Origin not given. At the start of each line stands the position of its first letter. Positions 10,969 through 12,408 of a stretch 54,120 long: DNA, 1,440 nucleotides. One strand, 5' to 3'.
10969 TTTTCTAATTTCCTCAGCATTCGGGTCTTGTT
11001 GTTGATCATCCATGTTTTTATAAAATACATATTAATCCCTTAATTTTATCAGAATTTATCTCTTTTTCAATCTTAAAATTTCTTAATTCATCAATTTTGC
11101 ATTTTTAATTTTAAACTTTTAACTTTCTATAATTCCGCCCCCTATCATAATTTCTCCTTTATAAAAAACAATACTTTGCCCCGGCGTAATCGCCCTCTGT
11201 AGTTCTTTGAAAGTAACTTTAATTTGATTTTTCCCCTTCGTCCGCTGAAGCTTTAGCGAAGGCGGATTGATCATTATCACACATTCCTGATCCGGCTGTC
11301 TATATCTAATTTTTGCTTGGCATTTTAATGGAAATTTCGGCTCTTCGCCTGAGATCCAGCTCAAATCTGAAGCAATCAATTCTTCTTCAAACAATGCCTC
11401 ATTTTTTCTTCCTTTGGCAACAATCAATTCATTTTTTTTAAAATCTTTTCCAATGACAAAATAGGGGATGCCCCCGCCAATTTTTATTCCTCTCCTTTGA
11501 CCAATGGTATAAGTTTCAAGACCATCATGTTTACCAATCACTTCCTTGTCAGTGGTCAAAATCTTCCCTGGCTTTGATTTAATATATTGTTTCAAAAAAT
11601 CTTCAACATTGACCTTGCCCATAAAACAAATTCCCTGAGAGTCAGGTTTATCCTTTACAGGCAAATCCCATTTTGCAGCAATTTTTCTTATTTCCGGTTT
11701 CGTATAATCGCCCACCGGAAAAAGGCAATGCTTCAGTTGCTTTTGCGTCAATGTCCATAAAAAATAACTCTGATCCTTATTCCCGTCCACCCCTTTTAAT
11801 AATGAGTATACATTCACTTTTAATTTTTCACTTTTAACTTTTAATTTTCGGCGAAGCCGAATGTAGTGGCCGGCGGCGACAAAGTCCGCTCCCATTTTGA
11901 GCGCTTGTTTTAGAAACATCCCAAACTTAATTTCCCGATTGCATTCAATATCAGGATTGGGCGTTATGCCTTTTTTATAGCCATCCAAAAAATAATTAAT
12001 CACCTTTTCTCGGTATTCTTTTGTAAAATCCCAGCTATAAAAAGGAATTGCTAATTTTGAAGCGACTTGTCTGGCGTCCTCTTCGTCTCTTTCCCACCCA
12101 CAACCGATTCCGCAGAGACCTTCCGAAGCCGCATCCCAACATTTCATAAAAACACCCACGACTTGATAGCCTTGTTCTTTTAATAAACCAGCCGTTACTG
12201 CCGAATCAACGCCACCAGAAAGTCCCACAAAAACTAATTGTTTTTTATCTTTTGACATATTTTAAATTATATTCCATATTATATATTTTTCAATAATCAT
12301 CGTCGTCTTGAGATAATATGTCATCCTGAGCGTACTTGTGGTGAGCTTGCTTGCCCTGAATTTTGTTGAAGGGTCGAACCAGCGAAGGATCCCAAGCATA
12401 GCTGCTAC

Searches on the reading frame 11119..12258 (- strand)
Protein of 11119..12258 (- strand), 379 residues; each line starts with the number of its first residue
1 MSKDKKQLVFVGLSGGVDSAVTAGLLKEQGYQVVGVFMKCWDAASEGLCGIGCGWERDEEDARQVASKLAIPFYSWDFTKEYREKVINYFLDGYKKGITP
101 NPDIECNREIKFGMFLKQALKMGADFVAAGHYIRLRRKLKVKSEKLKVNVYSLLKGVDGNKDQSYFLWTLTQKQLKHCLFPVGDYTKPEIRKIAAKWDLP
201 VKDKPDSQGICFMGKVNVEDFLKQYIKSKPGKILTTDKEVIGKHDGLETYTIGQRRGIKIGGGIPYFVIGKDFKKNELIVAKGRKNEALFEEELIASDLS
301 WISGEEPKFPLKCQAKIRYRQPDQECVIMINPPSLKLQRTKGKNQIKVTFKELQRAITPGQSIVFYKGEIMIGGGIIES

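Call 15: search_protein_families(library=pfam, proteins=[window:11119-12258:-])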
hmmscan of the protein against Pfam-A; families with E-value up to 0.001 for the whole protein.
window:11119-12258:- (379 aa): 4 families
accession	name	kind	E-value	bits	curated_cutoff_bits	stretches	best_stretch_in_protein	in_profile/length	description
PF03054.22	tRNA_Me_trans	-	2.1e-75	253.3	20.6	1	9-215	3-202/202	tRNA methyl transferase HUP domain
PF20259.3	tRNA_Me_trans_M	-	1.6e-22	79.2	27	1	219-282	1-66/66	tRNA methyl transferase PRC-barrel domain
PF20258.4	tRNA_Me_trans_C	-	2.3e-21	76.3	20.6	1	292-377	2-77/77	Aminomethyltransferase beta-barrel domain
PF02540.23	NAD_synthase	-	0.00069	19.2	21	0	5-77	17-80/242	NAD synthase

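Call 16: find_related_loci(query=window:11119-12258:-, collection=genome_contigs, flank=6000)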
Query window:11119-12258:- (379 aa) in genome_contigs; peptide patterns used: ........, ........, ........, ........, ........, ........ (x = any residue, [..] = any of these).
600 stretches matched a pattern (row limit reached: there are more); 598 encode a relative of the query (tblastn E <= 1e-3); the best 80 are kept; 80 distinct loci.
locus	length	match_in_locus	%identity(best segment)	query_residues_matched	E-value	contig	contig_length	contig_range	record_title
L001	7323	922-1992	53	6-379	3e-133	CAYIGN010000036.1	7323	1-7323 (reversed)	MAG TPA_asm: uncultured Candidatus Saccharibacteria bacterium isolate ERP119705_co24_1044 genome assembly, contig: NODE_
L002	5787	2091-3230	51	1-379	3e-129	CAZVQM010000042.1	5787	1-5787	MAG TPA_asm: uncultured Candidatus Saccharibacteria bacterium isolate SRP050083_co1_421 genome assembly, contig: NODE_81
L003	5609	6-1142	51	4-377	1e-127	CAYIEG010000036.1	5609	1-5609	MAG TPA_asm: uncultured Candidatus Saccharibacteria bacterium isolate ERP119705_co19_18 genome assembly, contig: NODE_20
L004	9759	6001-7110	50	3-377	3e-125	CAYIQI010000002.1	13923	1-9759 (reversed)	MAG TPA_asm: uncultured Candidatus Saccharibacteria bacterium isolate ERP119705_co24_335 genome assembly, contig: NODE_5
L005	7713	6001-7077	52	1-377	1e-123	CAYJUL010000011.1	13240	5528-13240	MAG TPA_asm: uncultured Candidatus Saccharibacteria bacterium isolate ERP125453_co1_295 genome assembly, contig: NODE_50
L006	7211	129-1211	50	6-371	2e-123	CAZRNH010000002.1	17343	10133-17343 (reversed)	MAG TPA_asm: uncultured Candidatus Saccharibacteria bacterium isolate SRP090828_co1_102 genome assembly, contig: NODE_53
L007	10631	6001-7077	52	6-377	5e-123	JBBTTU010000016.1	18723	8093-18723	MAG: Patescibacteria group bacterium isolate H51-bin151_1 H51_bin151_1_000000000016, whole genome shotgun sequence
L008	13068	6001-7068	49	1-379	9e-121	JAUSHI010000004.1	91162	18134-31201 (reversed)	MAG: bacterium isolate E14_metabat.bin.18 E14_k141_774677, whole genome shotgun sequence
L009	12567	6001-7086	51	9-377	3e-119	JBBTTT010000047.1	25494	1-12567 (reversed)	MAG: Patescibacteria group bacterium isolate H51-bin197_1 H51_bin197_1_000000000047, whole genome shotgun sequence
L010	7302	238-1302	51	9-378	9e-119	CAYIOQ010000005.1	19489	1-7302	MAG TPA_asm: uncultured Candidatus Saccharibacteria bacterium isolate ERP119705_co24_991 genome assembly, contig: NODE_3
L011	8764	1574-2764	46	7-378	8e-118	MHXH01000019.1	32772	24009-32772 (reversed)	MAG: Parcubacteria group bacterium RIFCSPLOWO2_01_FULL_48_18 rifcsplowo2_01_scaffold_5591, whole genome shotgun sequence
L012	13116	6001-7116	51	1-377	1e-117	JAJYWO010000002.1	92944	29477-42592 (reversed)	MAG: bacterium isolate FK3.bin121 NODE_372_length_92944_cov_1.317399, whole genome shotgun sequence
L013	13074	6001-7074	49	1-377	5e-117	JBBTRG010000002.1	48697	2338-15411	MAG: Patescibacteria group bacterium isolate H32-bin003 H32_bin003_000000000002, whole genome shotgun sequence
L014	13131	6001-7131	50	1-378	5e-117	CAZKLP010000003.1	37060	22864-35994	MAG TPA_asm: uncultured Candidatus Saccharibacteria bacterium isolate binchicken_co38_1383 genome assembly, contig: NODE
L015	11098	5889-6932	48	6-377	2e-113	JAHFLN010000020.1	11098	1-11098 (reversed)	MAG: Candidatus Harrisonbacteria bacterium isolate nzgw434 NODE_4228_length_11099_cov_4.479596, whole genome shotgun seq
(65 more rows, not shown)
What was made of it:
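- Tried and rejected: I fetched 80 GTDB representatives through MnmA (call 16).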

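Call 20: find_homologous_proteins(query=window:11119-12258:-, max_evalue=1e-60)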
Query window:11119-12258:- (379 aa): 7885 proteins with E <= 1e-60 among 8000 candidates; the best 120 are listed.
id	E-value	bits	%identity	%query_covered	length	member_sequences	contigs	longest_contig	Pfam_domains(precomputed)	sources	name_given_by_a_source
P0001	6.9e-256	866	100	100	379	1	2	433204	PF20259.4,PF03054.23,PF20258.5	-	-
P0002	1.5e-220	750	90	87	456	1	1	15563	PF20259.4,PF03054.23,PF20258.5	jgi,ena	-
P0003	2.1e-215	733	81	100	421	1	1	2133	PF20259.4,PF03054.23,PF20258.5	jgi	jgi:tRNA-specific 2-thiouridylase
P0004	3.5e-192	656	83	90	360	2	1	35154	PF20259.4,PF03054.23,PF20258.5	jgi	-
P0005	2.1e-182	624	71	100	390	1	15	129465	PF20259.4,PF03054.23,PF20258.5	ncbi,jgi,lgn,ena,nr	ncbi:tRNA 2-thiouridine(34) synthase MnmA [bacterium]|nr:MAG: tRNA 2-thiouridine(34) synthase MnmA [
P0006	5.1e-174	597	71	100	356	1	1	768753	PF20259.4,PF03054.23,PF20258.5,PF02540.24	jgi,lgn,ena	-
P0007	2.6e-173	594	73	99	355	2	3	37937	PF20259.4,PF03054.23,PF20258.5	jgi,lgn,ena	-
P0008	3.0e-172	591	68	100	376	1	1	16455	PF20259.4,PF03054.23,PF20258.5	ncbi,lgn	-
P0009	2.0e-166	572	70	99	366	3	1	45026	PF20259.4,PF03054.23,PF20258.5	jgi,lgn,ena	-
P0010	5.0e-164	564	61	100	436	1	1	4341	PF20259.4,PF03054.23,PF20258.5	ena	-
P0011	2.2e-158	545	62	100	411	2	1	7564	PF20259.4,PF03054.23,PF20258.5,PF02540.24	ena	-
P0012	2.1e-146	506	85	68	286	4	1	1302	PF20259.4,PF03054.23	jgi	jgi:tRNA-specific 2-thiouridylase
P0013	2.0e-139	483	70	82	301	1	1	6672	PF20259.4,PF03054.23,PF20258.5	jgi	-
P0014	1.6e-137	477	57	99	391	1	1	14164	PF20259.4,PF03054.23,PF20258.5,PF02540.24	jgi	jgi:tRNA-specific 2-thiouridylase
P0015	2.8e-135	469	58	100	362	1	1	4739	PF20259.4,PF03054.23,PF20258.5,PF02540.24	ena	-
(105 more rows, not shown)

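Call 21: find_encoding_contigs(protein=P0002, flank=10000, max_places=3)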
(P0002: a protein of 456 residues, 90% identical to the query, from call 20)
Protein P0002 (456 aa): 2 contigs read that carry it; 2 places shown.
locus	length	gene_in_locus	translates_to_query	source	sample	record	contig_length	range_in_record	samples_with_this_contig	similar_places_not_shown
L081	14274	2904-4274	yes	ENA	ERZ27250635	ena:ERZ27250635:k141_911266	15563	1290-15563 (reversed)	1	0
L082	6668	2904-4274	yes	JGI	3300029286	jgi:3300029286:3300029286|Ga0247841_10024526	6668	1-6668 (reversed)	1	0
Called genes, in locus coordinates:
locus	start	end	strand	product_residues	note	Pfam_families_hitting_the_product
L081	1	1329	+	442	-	?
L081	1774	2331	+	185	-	-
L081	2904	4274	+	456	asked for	PF03054:tRNA_Me_trans, PF20259:tRNA_Me_trans_M, PF20258:tRNA_Me_trans_C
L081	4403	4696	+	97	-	-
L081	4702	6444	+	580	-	PF01411:tRNA-synt_2c, PF07973:tRNA_SAD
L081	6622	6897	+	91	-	PF01541:GIY-YIG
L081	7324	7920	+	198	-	-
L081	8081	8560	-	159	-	-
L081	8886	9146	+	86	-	PF17253:DUF5320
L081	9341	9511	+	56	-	-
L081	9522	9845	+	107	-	PF02579:Nitro_FeMo-Co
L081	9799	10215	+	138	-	PF02579:Nitro_FeMo-Co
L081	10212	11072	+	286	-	PF00142:Fer4_NifH (faint), PF01656:CbiA, PF10609:ParA, PF00037:Fer4 (weak), PF12838:Fer4_7, PF14697:Fer4_21, PF00037:Fer4 (weak), PF12837:Fer4_6 (weak), +7 more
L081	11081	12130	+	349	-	PF01545:Cation_efflux, PF16916:ZT_dimer (weak)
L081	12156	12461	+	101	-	PF02001:DUF134, PF08281:Sigma70_r4_2 (weak)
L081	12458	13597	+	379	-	PF07907:YibE_F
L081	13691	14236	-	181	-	-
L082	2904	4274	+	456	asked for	PF03054:tRNA_Me_trans, PF20259:tRNA_Me_trans_M, PF20258:tRNA_Me_trans_C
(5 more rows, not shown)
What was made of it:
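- R1 in L081 sits before a different gene (call 21).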

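Call 22: find_encoding_contigs(protein=P0004, flank=10000, max_places=3)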
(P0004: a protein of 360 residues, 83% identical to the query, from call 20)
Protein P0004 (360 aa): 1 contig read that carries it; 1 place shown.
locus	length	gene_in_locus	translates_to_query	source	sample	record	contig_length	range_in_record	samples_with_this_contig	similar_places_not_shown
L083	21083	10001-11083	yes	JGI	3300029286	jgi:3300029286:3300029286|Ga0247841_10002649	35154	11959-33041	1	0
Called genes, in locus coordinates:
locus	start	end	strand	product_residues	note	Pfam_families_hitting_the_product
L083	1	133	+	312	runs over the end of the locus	-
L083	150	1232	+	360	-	-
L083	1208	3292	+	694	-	PF00041:fn3 (faint), PF16656:Pur_ac_phosph_N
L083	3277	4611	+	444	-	-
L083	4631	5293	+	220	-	PF07853:DUF1648, PF13630:SdpI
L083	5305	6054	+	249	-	PF03891:DUF333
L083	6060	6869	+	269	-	PF02673:BacA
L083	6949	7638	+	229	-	PF01797:Y1_Tnp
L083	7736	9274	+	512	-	PF18911:PKD_4, PF00801:PKD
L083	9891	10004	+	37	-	PF03054:tRNA_Me_trans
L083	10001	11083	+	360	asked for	PF03054:tRNA_Me_trans, PF20259:tRNA_Me_trans_M, PF20258:tRNA_Me_trans_C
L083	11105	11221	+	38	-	-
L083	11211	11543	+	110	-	-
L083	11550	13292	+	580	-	PF01411:tRNA-synt_2c, PF07973:tRNA_SAD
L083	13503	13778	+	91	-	PF01541:GIY-YIG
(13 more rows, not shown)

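Call 23: find_encoding_contigs(protein=P0005, flank=10000, max_places=3)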
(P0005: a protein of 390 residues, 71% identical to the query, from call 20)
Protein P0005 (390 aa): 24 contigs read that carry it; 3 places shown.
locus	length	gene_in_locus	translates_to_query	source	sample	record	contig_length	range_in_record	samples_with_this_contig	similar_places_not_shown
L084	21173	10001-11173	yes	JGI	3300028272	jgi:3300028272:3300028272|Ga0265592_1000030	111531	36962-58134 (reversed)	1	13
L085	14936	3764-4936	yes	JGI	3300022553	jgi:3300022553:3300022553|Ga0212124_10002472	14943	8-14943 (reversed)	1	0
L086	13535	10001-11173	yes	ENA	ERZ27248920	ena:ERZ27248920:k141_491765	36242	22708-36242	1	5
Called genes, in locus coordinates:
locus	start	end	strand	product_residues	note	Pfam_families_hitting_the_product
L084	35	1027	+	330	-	PF00482:T2SSF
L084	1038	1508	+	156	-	-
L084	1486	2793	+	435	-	PF07963:N_methyl (weak), PF08309:LVIVD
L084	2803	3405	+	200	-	-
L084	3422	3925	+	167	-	-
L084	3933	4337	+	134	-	-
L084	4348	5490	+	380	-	PF06723:MreB_Mbl (faint), PF11104:PilM_2, PF14450:FtsA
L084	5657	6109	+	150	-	PF07963:N_methyl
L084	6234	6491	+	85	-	-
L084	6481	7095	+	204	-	PF08843:AbiEii (weak)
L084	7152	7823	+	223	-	PF07853:DUF1648, PF13630:SdpI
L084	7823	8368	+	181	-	PF03891:DUF333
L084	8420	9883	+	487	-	PF00801:PKD, PF18911:PKD_4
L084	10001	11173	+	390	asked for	PF03054:tRNA_Me_trans, PF20259:tRNA_Me_trans_M, PF20258:tRNA_Me_trans_C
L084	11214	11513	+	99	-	-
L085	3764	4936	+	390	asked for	PF03054:tRNA_Me_trans, PF20259:tRNA_Me_trans_M, PF20258:tRNA_Me_trans_C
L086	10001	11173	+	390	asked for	PF03054:tRNA_Me_trans, PF20259:tRNA_Me_trans_M, PF20258:tRNA_Me_trans_C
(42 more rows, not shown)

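Call 24: find_encoding_contigs(protein=P0006, flank=10000, max_places=3)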
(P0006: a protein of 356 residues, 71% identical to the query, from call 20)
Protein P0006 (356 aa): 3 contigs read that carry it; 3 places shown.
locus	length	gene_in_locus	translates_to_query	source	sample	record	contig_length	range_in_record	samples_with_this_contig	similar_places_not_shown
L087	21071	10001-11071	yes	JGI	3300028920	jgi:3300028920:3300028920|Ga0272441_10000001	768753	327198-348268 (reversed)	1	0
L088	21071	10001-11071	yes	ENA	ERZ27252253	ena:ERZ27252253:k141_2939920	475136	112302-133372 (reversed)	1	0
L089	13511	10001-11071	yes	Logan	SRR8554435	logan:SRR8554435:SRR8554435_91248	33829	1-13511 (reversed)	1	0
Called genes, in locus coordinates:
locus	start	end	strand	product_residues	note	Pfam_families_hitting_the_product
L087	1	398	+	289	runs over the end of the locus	-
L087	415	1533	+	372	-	-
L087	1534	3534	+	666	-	-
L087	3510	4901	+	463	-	-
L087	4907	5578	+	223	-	PF07853:DUF1648, PF13630:SdpI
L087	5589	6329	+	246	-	PF03891:DUF333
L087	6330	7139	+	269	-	PF02673:BacA, PF01925:TauE (faint)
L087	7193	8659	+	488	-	PF18911:PKD_4, PF00801:PKD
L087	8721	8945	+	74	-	-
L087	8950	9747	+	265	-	PF18959:DUF5701 (weak)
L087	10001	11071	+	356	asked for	PF02540:NAD_synthase (faint), PF03054:tRNA_Me_trans, PF20259:tRNA_Me_trans_M, PF20258:tRNA_Me_trans_C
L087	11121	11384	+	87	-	-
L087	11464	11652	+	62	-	-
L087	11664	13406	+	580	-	PF01411:tRNA-synt_2c, PF07973:tRNA_SAD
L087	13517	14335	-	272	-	PF13495:Phage_int_SAM_4, PF02899:Phage_int_SAM_1 (weak), PF00589:Phage_integrase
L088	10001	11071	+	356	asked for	PF02540:NAD_synthase (faint), PF03054:tRNA_Me_trans, PF20259:tRNA_Me_trans_M, PF20258:tRNA_Me_trans_C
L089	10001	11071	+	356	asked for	PF02540:NAD_synthase (faint), PF03054:tRNA_Me_trans, PF20259:tRNA_Me_trans_M, PF20258:tRNA_Me_trans_C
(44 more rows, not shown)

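Call 28: find_encoding_contigs(protein=P0003, flank=10000, max_places=2)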
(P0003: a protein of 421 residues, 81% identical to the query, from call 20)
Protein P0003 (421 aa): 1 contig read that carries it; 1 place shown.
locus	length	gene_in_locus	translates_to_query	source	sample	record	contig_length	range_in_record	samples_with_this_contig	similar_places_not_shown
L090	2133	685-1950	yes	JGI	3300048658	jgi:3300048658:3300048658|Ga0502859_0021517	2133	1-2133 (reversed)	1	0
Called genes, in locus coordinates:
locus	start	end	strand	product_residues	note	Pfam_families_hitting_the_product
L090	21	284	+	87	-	-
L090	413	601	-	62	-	-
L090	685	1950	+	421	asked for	PF03054:tRNA_Me_trans, PF20259:tRNA_Me_trans_M, PF20258:tRNA_Me_trans_C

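Call 29: find_encoding_contigs(protein=P0007, flank=10000, max_places=2)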
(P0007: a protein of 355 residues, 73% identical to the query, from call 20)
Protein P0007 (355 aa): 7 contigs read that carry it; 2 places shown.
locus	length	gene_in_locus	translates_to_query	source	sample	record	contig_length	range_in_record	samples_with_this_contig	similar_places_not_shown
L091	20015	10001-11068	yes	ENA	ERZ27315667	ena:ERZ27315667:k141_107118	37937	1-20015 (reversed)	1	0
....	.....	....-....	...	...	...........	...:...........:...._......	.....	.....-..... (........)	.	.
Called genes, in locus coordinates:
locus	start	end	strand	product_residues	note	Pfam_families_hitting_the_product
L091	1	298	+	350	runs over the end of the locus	PF00482:T2SSF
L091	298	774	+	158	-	-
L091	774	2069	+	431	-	PF08309:LVIVD, PF09826:Beta_propel (faint), PF08309:LVIVD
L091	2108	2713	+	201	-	-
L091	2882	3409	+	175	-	PF07963:N_methyl (weak)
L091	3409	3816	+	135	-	-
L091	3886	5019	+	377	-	PF11104:PilM_2, PF06723:MreB_Mbl (faint), PF14450:FtsA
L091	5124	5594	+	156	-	PF07963:N_methyl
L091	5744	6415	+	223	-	PF07853:DUF1648, PF13630:SdpI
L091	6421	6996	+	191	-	PF03891:DUF333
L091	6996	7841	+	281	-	PF02673:BacA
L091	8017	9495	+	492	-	PF18911:PKD_4, PF00801:PKD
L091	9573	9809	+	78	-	-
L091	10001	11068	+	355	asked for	PF03054:tRNA_Me_trans, PF20259:tRNA_Me_trans_M, PF20258:tRNA_Me_trans_C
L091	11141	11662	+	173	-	-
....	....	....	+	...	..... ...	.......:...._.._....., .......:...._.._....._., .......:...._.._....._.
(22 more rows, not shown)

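Call 30: find_encoding_contigs(protein=P0008, flank=10000, max_places=2)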
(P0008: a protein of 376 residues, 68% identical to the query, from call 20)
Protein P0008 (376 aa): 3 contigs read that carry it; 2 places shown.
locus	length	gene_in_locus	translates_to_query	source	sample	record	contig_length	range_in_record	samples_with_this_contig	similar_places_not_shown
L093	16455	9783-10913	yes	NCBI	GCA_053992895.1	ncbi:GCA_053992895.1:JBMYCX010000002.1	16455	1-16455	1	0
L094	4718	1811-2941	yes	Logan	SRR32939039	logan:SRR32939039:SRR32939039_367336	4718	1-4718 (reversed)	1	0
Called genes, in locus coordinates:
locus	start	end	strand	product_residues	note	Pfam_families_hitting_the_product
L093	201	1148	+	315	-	-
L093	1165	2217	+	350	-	-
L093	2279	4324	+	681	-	PF00041:fn3 (faint), PF16656:Pur_ac_phosph_N, PF13620:CarboxypepD_reg (weak)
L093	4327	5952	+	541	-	-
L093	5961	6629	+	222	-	PF07853:DUF1648, PF13630:SdpI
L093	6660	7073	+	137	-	-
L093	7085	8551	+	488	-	PF00801:PKD (weak), PF18911:PKD_4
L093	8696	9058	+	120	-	-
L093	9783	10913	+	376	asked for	PF03054:tRNA_Me_trans, PF20259:tRNA_Me_trans_M, PF20258:tRNA_Me_trans_C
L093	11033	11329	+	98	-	-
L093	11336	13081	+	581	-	PF01411:tRNA-synt_2c, PF07973:tRNA_SAD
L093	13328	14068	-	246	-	PF18959:DUF5701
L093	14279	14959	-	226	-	-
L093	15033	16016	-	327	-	PF01699:Na_Ca_ex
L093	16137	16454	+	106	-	?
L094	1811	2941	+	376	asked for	PF03054:tRNA_Me_trans, PF20259:tRNA_Me_trans_M, PF20258:tRNA_Me_trans_C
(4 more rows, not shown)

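Call 31: find_encoding_contigs(protein=P0009, flank=10000, max_places=2)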
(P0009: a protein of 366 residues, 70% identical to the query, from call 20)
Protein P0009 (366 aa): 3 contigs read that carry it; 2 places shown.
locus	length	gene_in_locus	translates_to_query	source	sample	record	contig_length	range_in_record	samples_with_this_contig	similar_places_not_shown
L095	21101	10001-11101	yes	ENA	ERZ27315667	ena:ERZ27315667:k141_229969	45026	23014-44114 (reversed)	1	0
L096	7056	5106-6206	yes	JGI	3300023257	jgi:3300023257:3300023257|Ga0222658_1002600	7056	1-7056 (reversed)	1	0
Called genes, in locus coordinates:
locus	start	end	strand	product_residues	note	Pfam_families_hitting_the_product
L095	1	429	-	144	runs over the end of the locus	-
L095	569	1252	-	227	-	-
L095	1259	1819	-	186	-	PF04542:Sigma70_r2, PF08281:Sigma70_r4_2, PF04545:Sigma70_r4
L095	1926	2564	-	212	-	PF00406:ADK, PF13207:AAA_17, PF05191:ADK_lid (faint)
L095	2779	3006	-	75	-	-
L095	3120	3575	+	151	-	-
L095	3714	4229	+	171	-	PF01844:HNH (weak)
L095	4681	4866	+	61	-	-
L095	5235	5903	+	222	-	PF07853:DUF1648, PF13630:SdpI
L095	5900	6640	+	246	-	PF03891:DUF333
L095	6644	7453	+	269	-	PF02673:BacA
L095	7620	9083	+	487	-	PF18911:PKD_4, PF00801:PKD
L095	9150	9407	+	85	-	-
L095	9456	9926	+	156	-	-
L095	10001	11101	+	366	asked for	PF03054:tRNA_Me_trans, PF20259:tRNA_Me_trans_M, PF20258:tRNA_Me_trans_C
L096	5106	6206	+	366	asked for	PF03054:tRNA_Me_trans, PF20259:tRNA_Me_trans_M, PF20258:tRNA_Me_trans_C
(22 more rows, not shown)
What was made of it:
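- The slot between the PKD-protein gene and mnmA differs in every lineage examined: empty, small ORFs, DUF5701, or other RNAs (calls 21-24, 28-31).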

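Call 56: find_encoding_contigs(protein=P0012, flank=10000, max_places=6)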
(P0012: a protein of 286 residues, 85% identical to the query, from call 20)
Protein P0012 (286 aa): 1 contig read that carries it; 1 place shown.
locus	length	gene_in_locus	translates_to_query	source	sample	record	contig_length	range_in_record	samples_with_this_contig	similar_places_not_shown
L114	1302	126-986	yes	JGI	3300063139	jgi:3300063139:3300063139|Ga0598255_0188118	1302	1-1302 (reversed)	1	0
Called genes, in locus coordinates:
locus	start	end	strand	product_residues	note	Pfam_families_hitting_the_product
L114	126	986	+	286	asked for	PF03054:tRNA_Me_trans, PF20259:tRNA_Me_trans_M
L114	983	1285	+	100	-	PF20258:tRNA_Me_trans_C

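Call 57: list_cluster_members(proteins=[P0012, P0004, P0002, P0003, P0001])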
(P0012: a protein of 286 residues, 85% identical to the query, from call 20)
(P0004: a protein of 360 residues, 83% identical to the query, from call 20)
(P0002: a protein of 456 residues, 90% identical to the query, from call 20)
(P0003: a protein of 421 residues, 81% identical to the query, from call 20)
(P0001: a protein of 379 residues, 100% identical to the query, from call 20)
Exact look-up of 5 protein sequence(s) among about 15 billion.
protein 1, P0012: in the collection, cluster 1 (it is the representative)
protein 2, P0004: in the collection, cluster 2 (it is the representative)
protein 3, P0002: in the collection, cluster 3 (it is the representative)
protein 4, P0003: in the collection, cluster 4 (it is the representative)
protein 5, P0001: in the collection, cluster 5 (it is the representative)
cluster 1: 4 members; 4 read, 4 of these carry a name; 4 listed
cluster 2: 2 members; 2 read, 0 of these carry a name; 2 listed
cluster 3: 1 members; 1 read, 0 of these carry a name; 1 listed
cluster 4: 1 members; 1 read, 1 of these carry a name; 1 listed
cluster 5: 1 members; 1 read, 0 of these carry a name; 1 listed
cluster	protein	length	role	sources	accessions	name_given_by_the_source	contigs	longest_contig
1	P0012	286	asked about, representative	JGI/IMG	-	tRNA-specific 2-thiouridylase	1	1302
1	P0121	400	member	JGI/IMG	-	tRNA-specific 2-thiouridylase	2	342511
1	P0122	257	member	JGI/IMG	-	tRNA-specific 2-thiouridylase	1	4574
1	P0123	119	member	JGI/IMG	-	tRNA-specific 2-thiouridylase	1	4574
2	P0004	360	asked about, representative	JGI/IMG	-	-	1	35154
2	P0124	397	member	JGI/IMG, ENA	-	-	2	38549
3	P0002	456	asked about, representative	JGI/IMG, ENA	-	-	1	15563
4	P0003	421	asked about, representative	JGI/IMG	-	tRNA-specific 2-thiouridylase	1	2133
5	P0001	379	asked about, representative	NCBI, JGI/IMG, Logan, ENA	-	-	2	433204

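Call 58: find_encoding_contigs(protein=P0121, flank=10000, max_places=3)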
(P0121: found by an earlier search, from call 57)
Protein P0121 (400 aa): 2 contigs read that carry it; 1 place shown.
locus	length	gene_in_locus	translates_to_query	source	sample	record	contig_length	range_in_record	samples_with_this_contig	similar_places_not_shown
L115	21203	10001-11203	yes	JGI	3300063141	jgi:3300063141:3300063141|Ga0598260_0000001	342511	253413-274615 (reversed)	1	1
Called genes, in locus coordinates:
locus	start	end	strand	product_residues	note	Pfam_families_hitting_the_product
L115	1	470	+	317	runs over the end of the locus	-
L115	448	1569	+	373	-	-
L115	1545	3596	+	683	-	PF00041:fn3 (faint), PF16656:Pur_ac_phosph_N (weak)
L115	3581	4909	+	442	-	-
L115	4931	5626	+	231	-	PF07853:DUF1648, PF13630:SdpI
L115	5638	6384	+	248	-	PF03891:DUF333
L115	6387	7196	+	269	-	PF02673:BacA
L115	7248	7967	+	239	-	PF01797:Y1_Tnp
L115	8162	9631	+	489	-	PF18911:PKD_4, PF00801:PKD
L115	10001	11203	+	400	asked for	PF03054:tRNA_Me_trans, PF20259:tRNA_Me_trans_M, PF20258:tRNA_Me_trans_C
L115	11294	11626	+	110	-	-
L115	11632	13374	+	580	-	PF01411:tRNA-synt_2c, PF07973:tRNA_SAD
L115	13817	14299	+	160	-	PF20603:Bact_hydrolase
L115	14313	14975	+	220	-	PF09335:VTT_dom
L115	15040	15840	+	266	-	-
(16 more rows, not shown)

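Call 59: find_encoding_contigs(protein=P0124, flank=10000, max_places=3)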
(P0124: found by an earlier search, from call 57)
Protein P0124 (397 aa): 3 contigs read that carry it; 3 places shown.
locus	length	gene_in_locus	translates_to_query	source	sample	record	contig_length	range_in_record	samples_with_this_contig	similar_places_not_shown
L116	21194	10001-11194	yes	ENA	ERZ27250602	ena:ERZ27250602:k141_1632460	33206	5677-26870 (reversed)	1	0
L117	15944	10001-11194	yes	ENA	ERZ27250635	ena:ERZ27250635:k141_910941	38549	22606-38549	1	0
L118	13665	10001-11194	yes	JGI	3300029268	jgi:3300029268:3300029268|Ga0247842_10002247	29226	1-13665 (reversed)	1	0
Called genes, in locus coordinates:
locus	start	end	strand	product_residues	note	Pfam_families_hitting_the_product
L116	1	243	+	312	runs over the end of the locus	-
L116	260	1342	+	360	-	-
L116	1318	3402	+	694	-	PF00041:fn3 (faint), PF16656:Pur_ac_phosph_N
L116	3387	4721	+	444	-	-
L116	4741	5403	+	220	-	PF07853:DUF1648, PF13630:SdpI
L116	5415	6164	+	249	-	PF03891:DUF333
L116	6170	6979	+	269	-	PF02673:BacA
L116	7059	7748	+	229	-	PF01797:Y1_Tnp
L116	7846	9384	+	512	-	PF18911:PKD_4, PF00801:PKD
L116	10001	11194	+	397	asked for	PF03054:tRNA_Me_trans, PF20259:tRNA_Me_trans_M, PF20258:tRNA_Me_trans_C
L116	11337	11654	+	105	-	-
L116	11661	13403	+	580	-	PF01411:tRNA-synt_2c, PF07973:tRNA_SAD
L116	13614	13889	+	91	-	PF01541:GIY-YIG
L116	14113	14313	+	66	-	-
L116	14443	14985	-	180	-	-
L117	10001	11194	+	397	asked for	PF03054:tRNA_Me_trans, PF20259:tRNA_Me_trans_M, PF20258:tRNA_Me_trans_C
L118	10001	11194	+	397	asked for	PF03054:tRNA_Me_trans, PF20259:tRNA_Me_trans_M, PF20258:tRNA_Me_trans_C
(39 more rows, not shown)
